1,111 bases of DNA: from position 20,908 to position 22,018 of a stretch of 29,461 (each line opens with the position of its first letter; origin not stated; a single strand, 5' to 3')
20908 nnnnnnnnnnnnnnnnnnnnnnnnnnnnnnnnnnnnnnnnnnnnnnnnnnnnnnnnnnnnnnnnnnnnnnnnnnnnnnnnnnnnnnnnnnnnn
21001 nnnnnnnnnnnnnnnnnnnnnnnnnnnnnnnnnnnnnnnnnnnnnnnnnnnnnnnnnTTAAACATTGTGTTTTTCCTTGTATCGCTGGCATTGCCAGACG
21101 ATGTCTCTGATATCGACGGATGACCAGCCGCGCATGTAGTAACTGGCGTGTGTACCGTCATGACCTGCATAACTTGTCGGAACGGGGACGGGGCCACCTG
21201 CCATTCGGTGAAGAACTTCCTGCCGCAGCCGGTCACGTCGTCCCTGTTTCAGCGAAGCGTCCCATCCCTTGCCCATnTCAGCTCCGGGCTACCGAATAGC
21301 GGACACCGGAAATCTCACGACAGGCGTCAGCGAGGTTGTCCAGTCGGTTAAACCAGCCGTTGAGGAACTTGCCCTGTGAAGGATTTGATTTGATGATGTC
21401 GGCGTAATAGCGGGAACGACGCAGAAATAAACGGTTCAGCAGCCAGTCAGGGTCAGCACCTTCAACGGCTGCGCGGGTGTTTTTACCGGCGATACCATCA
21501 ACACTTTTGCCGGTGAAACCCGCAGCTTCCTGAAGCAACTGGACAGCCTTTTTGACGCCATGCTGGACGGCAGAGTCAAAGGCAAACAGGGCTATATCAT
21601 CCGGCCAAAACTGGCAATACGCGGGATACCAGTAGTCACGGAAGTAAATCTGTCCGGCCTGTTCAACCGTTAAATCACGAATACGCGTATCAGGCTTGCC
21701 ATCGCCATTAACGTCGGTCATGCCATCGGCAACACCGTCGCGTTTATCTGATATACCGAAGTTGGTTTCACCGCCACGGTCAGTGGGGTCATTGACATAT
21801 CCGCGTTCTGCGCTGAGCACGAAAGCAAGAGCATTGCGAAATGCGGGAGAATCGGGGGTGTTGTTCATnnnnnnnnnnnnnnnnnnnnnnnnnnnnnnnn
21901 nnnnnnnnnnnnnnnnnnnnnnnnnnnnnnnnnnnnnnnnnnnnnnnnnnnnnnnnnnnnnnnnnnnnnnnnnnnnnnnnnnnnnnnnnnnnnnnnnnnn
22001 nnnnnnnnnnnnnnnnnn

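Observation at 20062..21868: Lysis cassette differs from Mu: GH108 endolysin without export signal plus three unassigned, translationally coupled genes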

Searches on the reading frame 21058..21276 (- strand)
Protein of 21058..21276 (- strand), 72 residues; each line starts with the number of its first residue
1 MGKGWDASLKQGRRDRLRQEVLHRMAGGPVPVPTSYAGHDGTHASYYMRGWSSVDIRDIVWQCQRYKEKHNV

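Call 3: search_protein_families(library=pfam, proteins=[window:21058-21276:-], max_evalue=0.1)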
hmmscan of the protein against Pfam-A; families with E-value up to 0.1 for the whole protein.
window:21058-21276:- (72 aa): 0 families

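Call 4: search_protein_families(library=phrogs, proteins=[window:21058-21276:-], max_evalue=0.01)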
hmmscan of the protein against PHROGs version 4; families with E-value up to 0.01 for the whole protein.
window:21058-21276:- (72 aa): 1 family
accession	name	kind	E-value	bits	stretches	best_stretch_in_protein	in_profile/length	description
phrog_2121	-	unknown function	1.9e-36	127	1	1-72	3-74/284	-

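Call 22: search_dna_similar(query=window:21058-21276:-, collection=phages, mode=protein, max_rows=40, max_evalue=0.001)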
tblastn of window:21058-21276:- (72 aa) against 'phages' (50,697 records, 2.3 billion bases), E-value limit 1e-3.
Records with a match: 20; places in all: 20; records where one place covers at least 80% of the query: 20.
Best place of each record, by identity: 60-80% 15; <60% 5.
By first word of the organism name: Escherichia 7; Yersinia 5; Shigella 2; Pseudoalteromonas 2; Vibrio 2; Klebsiella 1; Shewanella 1.
By host as written in the record: Yersinia pestis EV76-CN 4; Escherichia coli 3; Shigella flexneri serotype 4a 2; - 2; Pseudoalteromonas sp. str. H100 2; Vibrio splendidus 12B12 2; Klebsiella pneumoniae 1; Escherichia coli C 1; and 3 more.
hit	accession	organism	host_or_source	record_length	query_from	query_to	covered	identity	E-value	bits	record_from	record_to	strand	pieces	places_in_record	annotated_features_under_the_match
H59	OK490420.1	Klebsiella phage Kp4866-3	Klebsiella pneumoniae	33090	1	72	100%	79.2%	2e-32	122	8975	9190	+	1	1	record has no annotation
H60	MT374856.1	Yersinia phage vB_YpM_23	Yersinia pestis EV76-CN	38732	1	72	100%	69.4%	3e-28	110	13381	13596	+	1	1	hypothetical protein (x2)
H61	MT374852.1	Yersinia phage vB_YpM_3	Yersinia pestis EV76-CN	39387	1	72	100%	69.4%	3e-28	110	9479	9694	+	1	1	hypothetical protein (x2)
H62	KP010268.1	Shigella phage SfMu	Shigella flexneri serotype 4a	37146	1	72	100%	69.4%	5e-28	109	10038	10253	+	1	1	hypothetical protein (x2)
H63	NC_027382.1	Shigella phage SfMu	Shigella flexneri serotype 4a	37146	1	72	100%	69.4%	5e-28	109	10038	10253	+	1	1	hypothetical protein (x2)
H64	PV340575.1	Escherichia phage PhiR68_1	Escherichia coli C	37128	1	72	100%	69.4%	8e-28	108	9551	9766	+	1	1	hypothetical protein (x2)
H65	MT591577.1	Yersinia phage vB_YpM_Tongde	Yersinia pestis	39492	1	72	100%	69.4%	8e-28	108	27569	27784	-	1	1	hypothetical protein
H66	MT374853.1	Yersinia phage vB_YpM_5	Yersinia pestis EV76-CN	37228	1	72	100%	68.1%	6e-28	109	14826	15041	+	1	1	hypothetical protein (x2)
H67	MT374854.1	Yersinia phage vB_YpM_6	Yersinia pestis EV76-CN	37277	1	72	100%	68.1%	6e-28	109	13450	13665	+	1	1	hypothetical protein (x2)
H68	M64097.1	Escherichia phage Mu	-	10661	1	72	100%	66.7%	1e-26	105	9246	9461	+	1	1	E18: CDS | putative; label: E-97 | E19: CDS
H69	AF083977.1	Escherichia phage Mu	Escherichia sp.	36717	1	72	100%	66.7%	1e-26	105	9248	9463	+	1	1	hypothetical protein | transmembrane domain-containing protein | ribosome_binding_site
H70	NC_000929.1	Escherichia phage Mu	Escherichia coli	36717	1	72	100%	66.7%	1e-26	105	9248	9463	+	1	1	hypothetical protein (x2)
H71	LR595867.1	Escherichia virus Mu_3F6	-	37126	1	72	100%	66.7%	1e-26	105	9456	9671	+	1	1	FIG00642428: hypothetical protein | hypothetical protein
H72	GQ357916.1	Escherichia phage D108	Escherichia coli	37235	1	72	100%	66.7%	1e-26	105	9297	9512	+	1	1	18: conserved hypothetical protein | 19: conserved hypothetical protein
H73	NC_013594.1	Escherichia phage D108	Escherichia coli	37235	1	72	100%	66.7%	1e-26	105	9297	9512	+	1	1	18: hypothetical protein | 19: hypothetical protein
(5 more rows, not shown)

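Call 45: find_homologous_proteins(query=window:21058-21276:-)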
Query window:21058-21276:- (72 aa): 18 proteins with E <= 0.001 among 18 candidates.
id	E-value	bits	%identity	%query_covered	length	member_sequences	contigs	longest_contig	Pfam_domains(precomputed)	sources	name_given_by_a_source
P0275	7.1e-42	158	96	100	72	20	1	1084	PF26867.1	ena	-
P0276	7.4e-39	149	90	99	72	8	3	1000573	PF26867.1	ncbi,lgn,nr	ncbi:TPA: hypothetical protein NV424_001868 [Citrobacter freundii]|nr:hypothetical protein [Citrobac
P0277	3.4e-37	143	85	100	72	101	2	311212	PF26867.1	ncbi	ncbi:TPA: hypothetical protein ACXE8V_000174 [Pluralibacter gergoviae]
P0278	1.5e-35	138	81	100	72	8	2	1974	PF26867.1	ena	-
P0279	2.2e-35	138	83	100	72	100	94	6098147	PF26867.1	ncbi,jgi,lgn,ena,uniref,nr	ncbi:hypothetical protein AB8Q38_03330 [Klebsiella quasipneumoniae]|uniref:Mu prophage protein n=1 T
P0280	3.6e-35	137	81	100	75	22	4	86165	PF26867.1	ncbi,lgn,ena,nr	ncbi:TPA: hypothetical protein OND32_002408 [Enterobacter asburiae]|nr:hypothetical protein [Enterob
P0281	2.2e-34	134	81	100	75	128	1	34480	PF26867.1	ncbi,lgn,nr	ncbi:hypothetical protein AT846_003426 [Escherichia coli]|nr:hypothetical protein [Escherichia coli]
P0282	5.4e-34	133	78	100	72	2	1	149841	PF26867.1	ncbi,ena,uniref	ncbi:hypothetical protein ACOY74_09160 [Enterobacter roggenkampii]|uniref:hypothetical protein n=1 T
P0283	5.9e-31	124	71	100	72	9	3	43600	PF26867.1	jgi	jgi:hypothetical protein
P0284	1.4e-30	122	74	100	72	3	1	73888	PF26867.1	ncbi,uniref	ncbi:hypothetical protein AB2523_25100 [Klebsiella michiganensis]|uniref:hypothetical protein n=1 Ta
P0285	3.3e-30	121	76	94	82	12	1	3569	PF26867.1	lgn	-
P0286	4.8e-30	121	73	97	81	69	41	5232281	PF26867.1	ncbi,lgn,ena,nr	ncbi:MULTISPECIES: hypothetical protein [Serratia]|nr:hypothetical protein [Serratia marcescens] MBE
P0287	7.4e-30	120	75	94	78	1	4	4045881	PF26867.1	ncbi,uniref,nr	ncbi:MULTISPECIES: hypothetical protein [Brenneria]|uniref:Mu prophage protein n=2 Tax=Brenneria Tax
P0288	5.4e-28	114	72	96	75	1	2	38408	PF26867.1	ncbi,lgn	ncbi:TPA: hypothetical protein ACNV1G_004551 [Citrobacter amalonaticus]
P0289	9.8e-27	110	68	99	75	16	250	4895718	PF26867.1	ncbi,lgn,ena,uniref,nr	ncbi:hypothetical protein AB8896_17910 [Yersinia enterocolitica]|uniref:hypothetical protein n=1 Tax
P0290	7.4e-24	101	67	100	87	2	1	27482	PF26867.1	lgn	-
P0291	6.6e-12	63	84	51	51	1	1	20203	PF26867.1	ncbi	ncbi:hypothetical protein AB5T04_004376, partial [Escherichia coli]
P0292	1.3e-10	59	79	53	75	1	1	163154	PF26867.1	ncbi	-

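Call 46: search_protein_families(library=ncbifam, proteins=[window:21058-21276:-], max_evalue=0.05)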
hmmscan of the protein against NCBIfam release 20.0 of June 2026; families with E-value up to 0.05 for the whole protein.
window:21058-21276:- (72 aa): 0 families

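Call 53: get_annotated_region(hit=H63, flank=3200)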
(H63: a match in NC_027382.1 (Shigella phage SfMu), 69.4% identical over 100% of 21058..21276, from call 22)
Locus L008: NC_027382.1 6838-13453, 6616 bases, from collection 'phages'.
description: Enterobacteria phage SfMu, complete genome.
organism: Shigella phage SfMu (NCBI taxid 1567022)
taxonomy: Viruses; Duplodnaviria; Heunggongvirae; Uroviricota; Caudoviricetes; Muvirus; Muvirus SfMu
host: Shigella flexneri serotype 4a; source: -; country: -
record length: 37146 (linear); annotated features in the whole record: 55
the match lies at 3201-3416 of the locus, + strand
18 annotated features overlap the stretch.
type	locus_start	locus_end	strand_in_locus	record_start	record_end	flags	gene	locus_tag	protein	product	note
CDS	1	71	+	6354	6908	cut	-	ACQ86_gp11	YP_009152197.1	DUF5420 family protein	-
CDS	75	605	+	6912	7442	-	-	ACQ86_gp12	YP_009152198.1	hypothetical protein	-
CDS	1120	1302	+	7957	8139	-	-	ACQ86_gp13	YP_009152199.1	hypothetical protein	-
CDS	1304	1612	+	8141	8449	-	-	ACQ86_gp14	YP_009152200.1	hypothetical protein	-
CDS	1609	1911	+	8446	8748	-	-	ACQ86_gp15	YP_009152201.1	hypothetical protein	-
CDS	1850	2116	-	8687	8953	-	-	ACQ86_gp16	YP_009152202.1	hypothetical protein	-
CDS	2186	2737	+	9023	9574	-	-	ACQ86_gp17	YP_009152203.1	regulatory protein GemA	-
CDS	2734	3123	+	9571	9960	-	-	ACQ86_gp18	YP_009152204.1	late transcriptional activator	-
CDS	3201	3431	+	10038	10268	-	-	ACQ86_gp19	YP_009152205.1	hypothetical protein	-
CDS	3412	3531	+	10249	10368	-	-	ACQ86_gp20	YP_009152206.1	hypothetical protein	-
CDS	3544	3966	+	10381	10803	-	-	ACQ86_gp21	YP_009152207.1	late transcriptional activator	-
CDS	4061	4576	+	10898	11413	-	-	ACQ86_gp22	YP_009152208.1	endolysin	-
CDS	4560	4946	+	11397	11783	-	-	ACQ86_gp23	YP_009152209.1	Rz-like spanin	-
CDS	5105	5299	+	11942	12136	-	-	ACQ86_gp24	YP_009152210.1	hypothetical protein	-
CDS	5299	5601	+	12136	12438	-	-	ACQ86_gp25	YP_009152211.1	DUF2730 family protein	-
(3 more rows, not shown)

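Call 54: get_annotated_region(hit=H66, flank=3200)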
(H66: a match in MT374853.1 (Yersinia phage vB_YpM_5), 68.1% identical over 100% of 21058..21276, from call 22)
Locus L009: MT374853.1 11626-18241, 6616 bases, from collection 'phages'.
description: Yersinia phage vB_YpM_5, complete genome.
organism: Yersinia phage vB_YpM_5 (NCBI taxid 2736201)
taxonomy: Viruses; Duplodnaviria; Heunggongvirae; Uroviricota; Caudoviricetes; Muvirus
host: Yersinia pestis EV76-CN; source: -; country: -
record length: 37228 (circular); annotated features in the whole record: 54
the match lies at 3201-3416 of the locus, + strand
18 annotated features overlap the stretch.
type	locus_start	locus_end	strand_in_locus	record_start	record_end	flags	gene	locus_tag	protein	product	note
CDS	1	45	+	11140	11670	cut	-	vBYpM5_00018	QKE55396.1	hypothetical protein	-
CDS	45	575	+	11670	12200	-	-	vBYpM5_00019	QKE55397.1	hypothetical protein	-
CDS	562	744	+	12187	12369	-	-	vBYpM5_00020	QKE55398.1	hypothetical protein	-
CDS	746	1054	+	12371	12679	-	-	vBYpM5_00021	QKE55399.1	hypothetical protein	-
CDS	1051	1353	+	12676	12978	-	-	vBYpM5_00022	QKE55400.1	hypothetical protein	-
CDS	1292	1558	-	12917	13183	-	-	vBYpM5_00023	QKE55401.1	hypothetical protein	-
CDS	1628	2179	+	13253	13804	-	-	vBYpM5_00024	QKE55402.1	hypothetical protein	-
CDS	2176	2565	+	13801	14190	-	-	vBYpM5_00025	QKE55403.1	hypothetical protein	-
CDS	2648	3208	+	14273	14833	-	-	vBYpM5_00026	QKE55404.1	hypothetical protein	-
CDS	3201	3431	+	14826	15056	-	-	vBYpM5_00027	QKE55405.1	hypothetical protein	-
CDS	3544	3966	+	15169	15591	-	-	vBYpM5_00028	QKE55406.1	hypothetical protein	-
CDS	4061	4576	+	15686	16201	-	rrrD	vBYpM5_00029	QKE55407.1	lysozyme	Lysozyme RrrD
CDS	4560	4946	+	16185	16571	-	-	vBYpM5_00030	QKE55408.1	hypothetical protein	-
CDS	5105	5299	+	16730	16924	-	-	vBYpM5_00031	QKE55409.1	hypothetical protein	-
CDS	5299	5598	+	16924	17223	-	-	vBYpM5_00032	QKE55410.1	hypothetical protein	-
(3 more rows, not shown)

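Call 77: predict_structure(alignment_id=A6)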
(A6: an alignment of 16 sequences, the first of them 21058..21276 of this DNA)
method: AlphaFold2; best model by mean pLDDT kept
length: 72 residues; sequences in the alignment: 16
mean_pLDDT: 87.3   pTM: 0.73
mean pLDDT of the five models: 87.3, 85.5, 84.1, 82.6, 61.5
residues with pLDDT >= 90: 47; 70-90: 15; 50-70: 9; < 50: 1
segments of 3 or more residues with pLDDT < 50: none
pLDDT, mean of each block of 10 residues (from residue 1): 74 95 93 78 86 95 93 74
secondary structure, 60 per line:
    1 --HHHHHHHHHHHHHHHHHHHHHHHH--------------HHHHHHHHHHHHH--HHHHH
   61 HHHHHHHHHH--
elements in order: H3-26 H41-53 H56-70

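Call 87: fold_search(model_id=the predicted structure, library=viral)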
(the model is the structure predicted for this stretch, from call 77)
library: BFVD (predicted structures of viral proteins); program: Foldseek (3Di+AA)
matches with E <= 10: 194; with E <= 0.001: 0
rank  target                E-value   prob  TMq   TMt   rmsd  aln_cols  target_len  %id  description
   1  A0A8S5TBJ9            7.7e-01  0.23  0.40  0.42   5.2        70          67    8  Uncharacterized protein [Siphoviridae sp. ctngK14]
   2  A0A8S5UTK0            8.8e-01  0.66  0.51  0.17   7.5        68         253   24  Uncharacterized protein [Myoviridae sp. ctYA416]
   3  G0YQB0                1.1e+00  0.15  0.29  0.34   7.8        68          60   13  Gp018 [Erwinia phage vB_EamP-S6]
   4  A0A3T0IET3            1.4e+00  0.14  0.35  0.28   7.3        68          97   12  (no name in the UniProt tables at hand)
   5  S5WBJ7                1.4e+00  0.08  0.28  0.26   6.7        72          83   15  DUF4326 domain-containing protein [Pseudomonas phage PaBG]
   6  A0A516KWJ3            1.5e+00  0.10  0.26  0.18   6.3        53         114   19  (no name in the UniProt tables at hand)
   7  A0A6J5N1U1            1.6e+00  0.21  0.37  0.44   6.1        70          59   17  Ribosome modulation factor [uncultured Caudovirales phage]
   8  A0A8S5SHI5            1.6e+00  0.08  0.26  0.26   6.7        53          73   15  Uncharacterized protein [Myoviridae sp. ctuIn11]
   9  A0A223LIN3            1.7e+00  0.33  0.53  0.24   5.9        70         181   14  Uncharacterized protein [Erwinia phage vB_EamM_RisingSun]
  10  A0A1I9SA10            2.0e+00  0.07  0.31  0.20  15.7        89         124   17  Uncharacterized protein [Rhodococcus phage Weasels2]
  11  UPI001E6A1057         2.1e+00  0.14  0.38  0.39   4.6        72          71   21  (no name look-up for this kind of identifier)
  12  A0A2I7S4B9            2.1e+00  0.05  0.22  0.20  11.4        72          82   14  (no name in the UniProt tables at hand)
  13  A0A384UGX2            2.2e+00  0.08  0.32  0.18  13.9        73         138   15  (no name in the UniProt tables at hand)
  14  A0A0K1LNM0            2.2e+00  0.06  0.26  0.16  13.1        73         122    8  Uncharacterized protein [Citrobacter phage Merlin]
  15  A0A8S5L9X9            2.2e+00  0.06  0.27  0.19  18.1        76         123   16  Arginine/serine-rich protein [Myoviridae sp. ctPuP5]
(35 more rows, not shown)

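Call 89: search_protein_families(library=padloc, proteins=[window:21058-21276:-], max_evalue=0.01)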
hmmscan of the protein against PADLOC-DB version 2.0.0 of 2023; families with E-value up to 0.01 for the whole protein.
window:21058-21276:- (72 aa): 0 families

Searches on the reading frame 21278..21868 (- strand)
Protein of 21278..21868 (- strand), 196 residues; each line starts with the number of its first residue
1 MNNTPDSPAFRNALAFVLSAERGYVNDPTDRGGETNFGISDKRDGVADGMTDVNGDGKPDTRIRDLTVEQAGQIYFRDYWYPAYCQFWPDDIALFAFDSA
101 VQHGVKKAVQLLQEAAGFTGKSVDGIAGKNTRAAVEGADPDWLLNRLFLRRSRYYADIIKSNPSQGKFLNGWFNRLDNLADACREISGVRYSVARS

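Call 3: search_protein_families(library=pfam, proteins=[window:21278-21868:-], max_evalue=0.1)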
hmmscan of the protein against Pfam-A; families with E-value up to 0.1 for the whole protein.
window:21278-21868:- (196 aa): 3 families
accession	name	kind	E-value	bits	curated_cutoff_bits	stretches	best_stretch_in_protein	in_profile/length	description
PF05838.17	Glyco_hydro_108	-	3.3e-21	76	21.2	1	15-104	2-85/85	Glycosyl hydrolase 108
PF09374.15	PG_binding_3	-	1.8e-16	60.5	24.6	1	108-176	2-75/76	Predicted Peptidoglycan domain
PF01471.23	PG_binding_1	-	0.094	13.4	23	1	105-135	5-34/57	Putative peptidoglycan binding domain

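Call 4: search_protein_families(library=phrogs, proteins=[window:21278-21868:-], max_evalue=0.01)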
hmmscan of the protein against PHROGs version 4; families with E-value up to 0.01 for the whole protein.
window:21278-21868:- (196 aa): 4 families
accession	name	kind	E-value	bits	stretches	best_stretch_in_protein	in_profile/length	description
phrog_315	-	lysis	3.9e-50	172.1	1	6-188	331-496/677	endolysin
phrog_12853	-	unknown function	5.6e-14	53.7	1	12-135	5-129/131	-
phrog_24205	-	unknown function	0.002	19.1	1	20-36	13-29/45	-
phrog_17214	-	lysis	0.0053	17.5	1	105-140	282-317/322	endolysin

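Call 46: search_protein_families(library=ncbifam, proteins=[window:21278-21868:-], max_evalue=0.05)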
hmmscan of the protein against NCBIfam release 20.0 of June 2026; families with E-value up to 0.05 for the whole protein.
window:21278-21868:- (196 aa): 2 families
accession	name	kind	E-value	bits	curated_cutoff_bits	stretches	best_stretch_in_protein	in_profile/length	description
NF040573.1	holin_dep_muram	equivalog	2.4e-17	63.4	240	1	17-169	8-163/200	holin-associated N-acetylmuramidase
NF038080.1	PG_bind_siph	domain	0.018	15.3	55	1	105-131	44-70/76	peptidoglycan-binding protein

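Call 47: search_solved_structures(query=window:21278-21868:-, show_alignments=1)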
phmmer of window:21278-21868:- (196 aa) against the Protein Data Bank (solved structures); distinct sequences matched with E-value up to 0.001: 6.
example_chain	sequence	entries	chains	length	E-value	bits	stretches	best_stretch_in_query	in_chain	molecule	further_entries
2is5_A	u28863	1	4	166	1.1e-15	61.5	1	9-176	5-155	Hypothetical protein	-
2ikb_A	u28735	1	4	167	1.2e-15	61.4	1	10-176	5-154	Hypothetical protein NMB1012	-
7dnp_A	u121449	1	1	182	4.7e-12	49.8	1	9-179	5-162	Secretion activator protein, hypothetical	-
2nr7_A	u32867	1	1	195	1.7e-09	41.4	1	13-159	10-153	Secretion activator protein, putative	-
6v3z_A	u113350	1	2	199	4.9e-06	30.1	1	17-115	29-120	Sen1395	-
6v40_A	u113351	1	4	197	6.8e-05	26.4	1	13-83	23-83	PG_binding_3 domain-containing protein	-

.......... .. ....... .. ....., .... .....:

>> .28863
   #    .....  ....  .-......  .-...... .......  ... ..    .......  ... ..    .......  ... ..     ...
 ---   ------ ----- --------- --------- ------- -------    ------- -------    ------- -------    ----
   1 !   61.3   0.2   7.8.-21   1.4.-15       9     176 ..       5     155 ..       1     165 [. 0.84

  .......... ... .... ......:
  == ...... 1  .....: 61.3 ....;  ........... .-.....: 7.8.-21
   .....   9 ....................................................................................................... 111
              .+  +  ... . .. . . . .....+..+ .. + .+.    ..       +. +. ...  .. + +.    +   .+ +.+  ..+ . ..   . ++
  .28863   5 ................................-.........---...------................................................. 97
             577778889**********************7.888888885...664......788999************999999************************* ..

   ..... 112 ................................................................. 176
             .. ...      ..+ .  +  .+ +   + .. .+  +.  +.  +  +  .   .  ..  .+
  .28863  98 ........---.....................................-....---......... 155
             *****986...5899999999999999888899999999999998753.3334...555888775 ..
